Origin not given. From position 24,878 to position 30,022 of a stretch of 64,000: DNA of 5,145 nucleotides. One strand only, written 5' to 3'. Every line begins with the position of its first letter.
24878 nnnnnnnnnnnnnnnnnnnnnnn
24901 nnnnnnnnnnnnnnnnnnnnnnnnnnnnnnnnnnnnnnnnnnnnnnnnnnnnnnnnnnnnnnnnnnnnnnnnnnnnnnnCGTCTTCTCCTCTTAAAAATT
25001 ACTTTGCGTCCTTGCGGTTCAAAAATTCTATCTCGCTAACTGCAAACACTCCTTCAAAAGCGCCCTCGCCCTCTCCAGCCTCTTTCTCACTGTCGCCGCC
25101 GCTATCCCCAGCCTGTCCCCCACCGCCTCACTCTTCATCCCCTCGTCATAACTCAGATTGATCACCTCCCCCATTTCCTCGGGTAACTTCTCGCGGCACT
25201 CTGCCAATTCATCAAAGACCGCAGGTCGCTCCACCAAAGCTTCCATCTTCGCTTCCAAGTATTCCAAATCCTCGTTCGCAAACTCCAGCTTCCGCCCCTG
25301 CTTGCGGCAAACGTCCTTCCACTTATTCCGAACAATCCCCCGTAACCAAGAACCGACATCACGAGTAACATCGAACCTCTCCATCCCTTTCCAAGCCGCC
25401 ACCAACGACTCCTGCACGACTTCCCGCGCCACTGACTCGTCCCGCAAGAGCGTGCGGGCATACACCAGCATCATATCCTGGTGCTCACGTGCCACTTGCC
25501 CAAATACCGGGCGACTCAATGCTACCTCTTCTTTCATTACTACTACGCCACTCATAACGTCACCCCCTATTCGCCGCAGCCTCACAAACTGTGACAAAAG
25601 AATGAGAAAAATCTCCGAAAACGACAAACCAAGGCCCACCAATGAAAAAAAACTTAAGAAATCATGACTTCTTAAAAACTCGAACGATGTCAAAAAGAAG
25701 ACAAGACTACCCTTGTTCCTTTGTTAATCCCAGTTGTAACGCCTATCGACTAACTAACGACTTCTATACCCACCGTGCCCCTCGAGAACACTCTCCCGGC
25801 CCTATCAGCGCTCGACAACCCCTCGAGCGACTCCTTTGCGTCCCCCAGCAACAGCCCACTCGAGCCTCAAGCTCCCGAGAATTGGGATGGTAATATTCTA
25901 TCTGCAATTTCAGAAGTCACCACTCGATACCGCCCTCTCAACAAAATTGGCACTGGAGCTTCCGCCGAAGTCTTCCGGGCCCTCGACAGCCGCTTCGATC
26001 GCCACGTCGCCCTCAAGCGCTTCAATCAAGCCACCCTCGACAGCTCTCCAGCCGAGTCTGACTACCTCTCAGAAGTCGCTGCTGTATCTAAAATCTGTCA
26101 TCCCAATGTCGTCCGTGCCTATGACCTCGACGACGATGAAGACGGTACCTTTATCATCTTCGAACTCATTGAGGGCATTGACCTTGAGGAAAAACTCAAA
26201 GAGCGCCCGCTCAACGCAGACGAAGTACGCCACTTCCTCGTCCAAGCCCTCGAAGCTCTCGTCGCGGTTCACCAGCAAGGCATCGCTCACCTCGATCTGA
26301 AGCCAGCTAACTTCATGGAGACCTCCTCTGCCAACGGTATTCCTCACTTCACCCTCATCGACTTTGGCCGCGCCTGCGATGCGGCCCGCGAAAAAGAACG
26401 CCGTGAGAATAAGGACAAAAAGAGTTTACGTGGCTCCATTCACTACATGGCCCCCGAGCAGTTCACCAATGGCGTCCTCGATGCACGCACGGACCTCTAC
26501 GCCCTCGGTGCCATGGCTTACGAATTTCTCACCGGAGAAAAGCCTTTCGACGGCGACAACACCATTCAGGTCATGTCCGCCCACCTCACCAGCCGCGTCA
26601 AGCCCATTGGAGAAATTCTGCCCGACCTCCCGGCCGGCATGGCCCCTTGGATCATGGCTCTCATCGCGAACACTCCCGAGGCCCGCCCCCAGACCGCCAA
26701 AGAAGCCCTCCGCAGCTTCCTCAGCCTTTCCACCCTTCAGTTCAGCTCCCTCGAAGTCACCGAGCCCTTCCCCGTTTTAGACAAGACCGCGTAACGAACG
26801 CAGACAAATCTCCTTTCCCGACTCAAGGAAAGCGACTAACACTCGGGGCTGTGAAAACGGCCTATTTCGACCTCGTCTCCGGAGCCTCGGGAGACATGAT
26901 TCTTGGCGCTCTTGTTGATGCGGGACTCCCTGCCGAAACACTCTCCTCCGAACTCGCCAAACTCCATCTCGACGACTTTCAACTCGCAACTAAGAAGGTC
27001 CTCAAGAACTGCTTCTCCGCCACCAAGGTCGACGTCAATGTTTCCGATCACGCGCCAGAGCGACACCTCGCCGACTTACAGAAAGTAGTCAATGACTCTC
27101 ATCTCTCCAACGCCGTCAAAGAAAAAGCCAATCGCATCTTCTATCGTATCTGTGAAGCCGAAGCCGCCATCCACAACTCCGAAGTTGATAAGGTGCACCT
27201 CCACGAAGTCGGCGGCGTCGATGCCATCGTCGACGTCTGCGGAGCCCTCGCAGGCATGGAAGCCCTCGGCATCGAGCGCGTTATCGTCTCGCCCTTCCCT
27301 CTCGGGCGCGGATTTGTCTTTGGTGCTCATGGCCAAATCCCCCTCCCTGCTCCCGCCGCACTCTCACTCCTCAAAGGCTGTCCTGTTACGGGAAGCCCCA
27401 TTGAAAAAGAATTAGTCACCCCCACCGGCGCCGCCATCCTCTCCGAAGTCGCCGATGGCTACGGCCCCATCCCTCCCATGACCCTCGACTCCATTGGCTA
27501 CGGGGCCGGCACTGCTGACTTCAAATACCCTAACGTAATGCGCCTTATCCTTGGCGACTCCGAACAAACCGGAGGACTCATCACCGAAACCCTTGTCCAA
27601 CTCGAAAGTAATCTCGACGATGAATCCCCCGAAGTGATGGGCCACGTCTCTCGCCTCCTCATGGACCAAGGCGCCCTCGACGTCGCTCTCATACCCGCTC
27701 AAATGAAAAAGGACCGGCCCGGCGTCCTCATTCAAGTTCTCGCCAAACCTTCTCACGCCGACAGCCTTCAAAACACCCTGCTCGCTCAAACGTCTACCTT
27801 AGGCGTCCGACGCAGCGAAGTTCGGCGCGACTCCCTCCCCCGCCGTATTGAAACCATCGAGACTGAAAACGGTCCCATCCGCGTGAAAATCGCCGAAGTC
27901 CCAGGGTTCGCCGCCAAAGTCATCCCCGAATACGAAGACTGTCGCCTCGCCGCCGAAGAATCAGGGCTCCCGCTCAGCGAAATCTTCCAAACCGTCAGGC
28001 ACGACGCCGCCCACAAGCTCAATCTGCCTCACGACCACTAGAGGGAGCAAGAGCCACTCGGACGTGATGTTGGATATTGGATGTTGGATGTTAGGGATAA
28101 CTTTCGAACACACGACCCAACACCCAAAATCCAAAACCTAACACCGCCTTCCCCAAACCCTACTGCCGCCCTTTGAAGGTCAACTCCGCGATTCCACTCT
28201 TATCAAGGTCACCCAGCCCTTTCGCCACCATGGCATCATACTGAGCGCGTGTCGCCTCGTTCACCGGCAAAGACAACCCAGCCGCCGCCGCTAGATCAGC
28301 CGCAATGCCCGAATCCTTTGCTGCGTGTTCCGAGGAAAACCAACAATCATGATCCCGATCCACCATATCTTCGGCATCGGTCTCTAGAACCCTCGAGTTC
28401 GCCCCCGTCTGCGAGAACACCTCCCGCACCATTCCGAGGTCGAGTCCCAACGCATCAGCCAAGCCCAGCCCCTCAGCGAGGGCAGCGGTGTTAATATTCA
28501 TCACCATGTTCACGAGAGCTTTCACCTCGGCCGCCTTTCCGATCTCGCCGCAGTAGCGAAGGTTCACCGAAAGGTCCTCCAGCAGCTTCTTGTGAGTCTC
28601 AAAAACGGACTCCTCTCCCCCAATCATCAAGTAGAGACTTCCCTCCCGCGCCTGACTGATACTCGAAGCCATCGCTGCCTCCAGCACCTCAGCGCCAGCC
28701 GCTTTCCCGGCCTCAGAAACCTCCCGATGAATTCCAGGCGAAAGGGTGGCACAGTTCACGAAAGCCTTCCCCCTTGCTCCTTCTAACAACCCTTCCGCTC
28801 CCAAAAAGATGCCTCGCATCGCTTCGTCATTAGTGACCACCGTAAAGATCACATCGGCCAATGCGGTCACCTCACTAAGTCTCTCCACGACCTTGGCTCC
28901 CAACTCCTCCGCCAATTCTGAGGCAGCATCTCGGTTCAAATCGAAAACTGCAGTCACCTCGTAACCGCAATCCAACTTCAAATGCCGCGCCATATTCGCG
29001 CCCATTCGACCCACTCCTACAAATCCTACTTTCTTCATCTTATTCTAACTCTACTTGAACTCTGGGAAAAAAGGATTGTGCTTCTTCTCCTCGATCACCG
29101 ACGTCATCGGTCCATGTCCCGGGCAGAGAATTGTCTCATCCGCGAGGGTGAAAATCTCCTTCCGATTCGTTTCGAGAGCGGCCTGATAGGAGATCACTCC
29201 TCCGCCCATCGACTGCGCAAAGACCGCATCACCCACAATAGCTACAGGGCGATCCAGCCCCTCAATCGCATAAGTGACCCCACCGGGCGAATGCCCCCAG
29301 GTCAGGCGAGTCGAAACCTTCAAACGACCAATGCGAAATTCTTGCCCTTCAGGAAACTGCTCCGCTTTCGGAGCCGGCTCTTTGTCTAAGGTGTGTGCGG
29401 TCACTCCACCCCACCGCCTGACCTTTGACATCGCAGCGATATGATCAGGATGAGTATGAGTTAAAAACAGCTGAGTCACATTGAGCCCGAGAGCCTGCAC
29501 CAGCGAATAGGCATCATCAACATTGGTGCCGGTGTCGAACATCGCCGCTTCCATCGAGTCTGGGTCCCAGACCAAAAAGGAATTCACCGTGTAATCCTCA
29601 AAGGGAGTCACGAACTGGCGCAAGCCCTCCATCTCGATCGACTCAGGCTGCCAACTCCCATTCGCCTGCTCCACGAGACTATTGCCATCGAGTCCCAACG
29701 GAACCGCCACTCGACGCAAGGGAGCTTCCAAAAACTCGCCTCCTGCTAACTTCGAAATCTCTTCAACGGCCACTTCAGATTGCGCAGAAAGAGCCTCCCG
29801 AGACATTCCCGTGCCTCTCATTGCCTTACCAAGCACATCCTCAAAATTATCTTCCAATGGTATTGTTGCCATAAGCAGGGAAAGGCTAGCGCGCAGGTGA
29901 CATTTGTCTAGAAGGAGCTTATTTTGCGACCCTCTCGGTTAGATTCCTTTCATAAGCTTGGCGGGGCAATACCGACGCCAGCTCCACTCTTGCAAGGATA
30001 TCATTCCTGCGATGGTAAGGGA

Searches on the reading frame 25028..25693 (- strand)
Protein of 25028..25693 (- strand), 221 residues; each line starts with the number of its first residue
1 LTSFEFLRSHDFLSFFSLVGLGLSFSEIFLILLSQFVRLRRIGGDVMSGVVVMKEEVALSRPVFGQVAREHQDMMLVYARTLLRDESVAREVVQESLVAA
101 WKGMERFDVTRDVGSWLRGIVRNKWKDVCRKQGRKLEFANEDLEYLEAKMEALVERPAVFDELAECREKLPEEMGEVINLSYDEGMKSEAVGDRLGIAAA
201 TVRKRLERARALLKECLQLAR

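Call 23: search_protein_families(library=pfam, proteins=[window:25028-25693:-], max_evalue=0.0001)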
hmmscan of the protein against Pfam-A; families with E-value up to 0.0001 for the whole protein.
window:25028-25693:- (221 aa): 3 families
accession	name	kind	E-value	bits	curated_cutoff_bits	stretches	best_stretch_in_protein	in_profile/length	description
PF04542.20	Sigma70_r2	-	1.9e-13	50.4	24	1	69-134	3-70/71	Sigma-70 region 2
PF08281.18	Sigma70_r4_2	-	5.1e-10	39.3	25.7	1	161-213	2-54/54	Sigma-70, region 4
PF04545.22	Sigma70_r4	-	7.3e-07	29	24.1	1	169-214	4-49/50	Sigma-70, region 4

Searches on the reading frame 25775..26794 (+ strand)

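Call 9: search_protein_families(library=pfam, proteins=[window:25775-26794:+], max_evalue=0.001)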
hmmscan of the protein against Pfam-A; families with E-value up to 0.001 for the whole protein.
window:25775-26794:+ (339 aa): 5 families
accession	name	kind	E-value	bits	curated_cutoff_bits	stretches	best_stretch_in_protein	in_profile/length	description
PF00069.31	Pkinase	-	1.5e-42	146.2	31.7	1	53-311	2-257/263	Protein kinase domain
PF07714.23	PK_Tyr_Ser-Thr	-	5.6e-23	82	23.1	1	56-306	5-250/258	Protein tyrosine and serine/threonine kinase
PF01636.29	APH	-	4.2e-10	40.2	23.2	1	57-167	4-109/239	Phosphotransferase enzyme family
PF06293.20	Kdo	-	2.3e-06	27.6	21.3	1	124-222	91-190/207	Lipopolysaccharide kinase (Kdo/WaaP) family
PF03109.22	ABC1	-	0.00014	21.5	22.9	1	124-207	142-221/244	ABC1 atypical kinase-like domain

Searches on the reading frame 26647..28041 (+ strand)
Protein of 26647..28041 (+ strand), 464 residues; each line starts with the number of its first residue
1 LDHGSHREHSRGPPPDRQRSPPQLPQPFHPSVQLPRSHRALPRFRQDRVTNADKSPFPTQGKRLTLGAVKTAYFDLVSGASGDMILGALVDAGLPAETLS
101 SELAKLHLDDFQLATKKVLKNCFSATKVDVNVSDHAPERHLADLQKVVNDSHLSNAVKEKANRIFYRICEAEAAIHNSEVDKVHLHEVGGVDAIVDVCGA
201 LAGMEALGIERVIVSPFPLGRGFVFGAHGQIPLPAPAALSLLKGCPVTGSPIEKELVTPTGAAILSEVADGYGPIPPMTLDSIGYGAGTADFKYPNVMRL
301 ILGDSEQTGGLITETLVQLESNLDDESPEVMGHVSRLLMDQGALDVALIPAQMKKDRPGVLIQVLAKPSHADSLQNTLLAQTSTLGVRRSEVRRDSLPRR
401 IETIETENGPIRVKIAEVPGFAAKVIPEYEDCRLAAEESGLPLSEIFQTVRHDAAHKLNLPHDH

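Call 9: search_protein_families(library=pfam, proteins=[window:26647-28041:+], max_evalue=0.001)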
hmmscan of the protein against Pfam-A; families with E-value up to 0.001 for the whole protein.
window:26647-28041:+ (464 aa): 1 family
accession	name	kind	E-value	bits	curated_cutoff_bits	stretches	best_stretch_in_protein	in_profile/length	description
PF01969.22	Ni_insertion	-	5.4e-134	447.5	22.1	1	72-446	1-374/375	Nickel insertion protein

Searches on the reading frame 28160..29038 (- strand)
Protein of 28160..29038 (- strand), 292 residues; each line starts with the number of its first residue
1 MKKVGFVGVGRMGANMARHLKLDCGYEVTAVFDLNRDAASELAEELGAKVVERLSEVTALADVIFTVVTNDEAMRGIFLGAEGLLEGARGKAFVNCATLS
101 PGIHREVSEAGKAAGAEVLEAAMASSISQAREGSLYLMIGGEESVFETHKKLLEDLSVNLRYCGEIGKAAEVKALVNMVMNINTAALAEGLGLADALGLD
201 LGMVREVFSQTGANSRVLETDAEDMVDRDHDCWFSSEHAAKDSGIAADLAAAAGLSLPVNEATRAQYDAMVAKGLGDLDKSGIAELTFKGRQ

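Call 9: search_protein_families(library=pfam, proteins=[window:28160-29038:-], max_evalue=0.001)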
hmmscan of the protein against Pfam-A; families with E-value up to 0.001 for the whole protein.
window:28160-29038:- (292 aa): 7 families
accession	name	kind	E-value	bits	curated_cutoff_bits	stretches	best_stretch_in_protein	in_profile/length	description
PF03446.21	NAD_binding_2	-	1.8e-29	103.2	21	1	3-162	1-158/161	NAD binding domain of 6-phosphogluconate dehydrogenase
PF14833.11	NAD_binding_11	-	1.6e-21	77.2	30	1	167-286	1-121/122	NAD-binding of NADP-dependent 3-hydroxyisobutyrate dehydrogenase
PF03807.23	F420_oxidored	-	1.9e-07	32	21.6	1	3-68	1-67/94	NADP oxidoreductase coenzyme F420-dependent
PF02826.25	2-Hacid_dh_C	-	2.5e-07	30.7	25.1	1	2-97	37-127/178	D-isomer specific 2-hydroxyacid dehydrogenase, NAD binding domain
PF01408.29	GFO_IDH_MocA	-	2.3e-06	28.8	24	1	3-70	2-72/120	Oxidoreductase family, NAD-binding Rossmann fold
PF01488.26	Shikimate_DH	-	4.7e-05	23.9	24.3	1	2-71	13-86/138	Shikimate / quinate 5-dehydrogenase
PF07991.19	KARI_N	-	0.00053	20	20.6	0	2-78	5-77/165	Acetohydroxy acid isomeroreductase, NADPH-binding domain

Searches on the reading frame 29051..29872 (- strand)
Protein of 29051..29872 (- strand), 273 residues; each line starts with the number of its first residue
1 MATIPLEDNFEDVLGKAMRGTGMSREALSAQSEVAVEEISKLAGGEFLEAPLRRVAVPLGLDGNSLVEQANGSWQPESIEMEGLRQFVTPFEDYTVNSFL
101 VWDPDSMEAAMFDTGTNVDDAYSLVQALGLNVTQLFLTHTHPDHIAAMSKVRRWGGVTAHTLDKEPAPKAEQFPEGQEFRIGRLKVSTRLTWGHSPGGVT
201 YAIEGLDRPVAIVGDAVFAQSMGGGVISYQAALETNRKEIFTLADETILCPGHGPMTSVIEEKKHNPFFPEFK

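Call 9: search_protein_families(library=pfam, proteins=[window:29051-29872:-], max_evalue=0.001)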
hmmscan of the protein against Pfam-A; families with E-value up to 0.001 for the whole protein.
window:29051-29872:- (273 aa): 1 family
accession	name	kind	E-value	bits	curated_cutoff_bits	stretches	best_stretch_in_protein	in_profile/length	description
PF00753.33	Lactamase_B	-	1.5e-16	61.4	22.7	1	95-253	5-196/196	Metallo-beta-lactamase superfamily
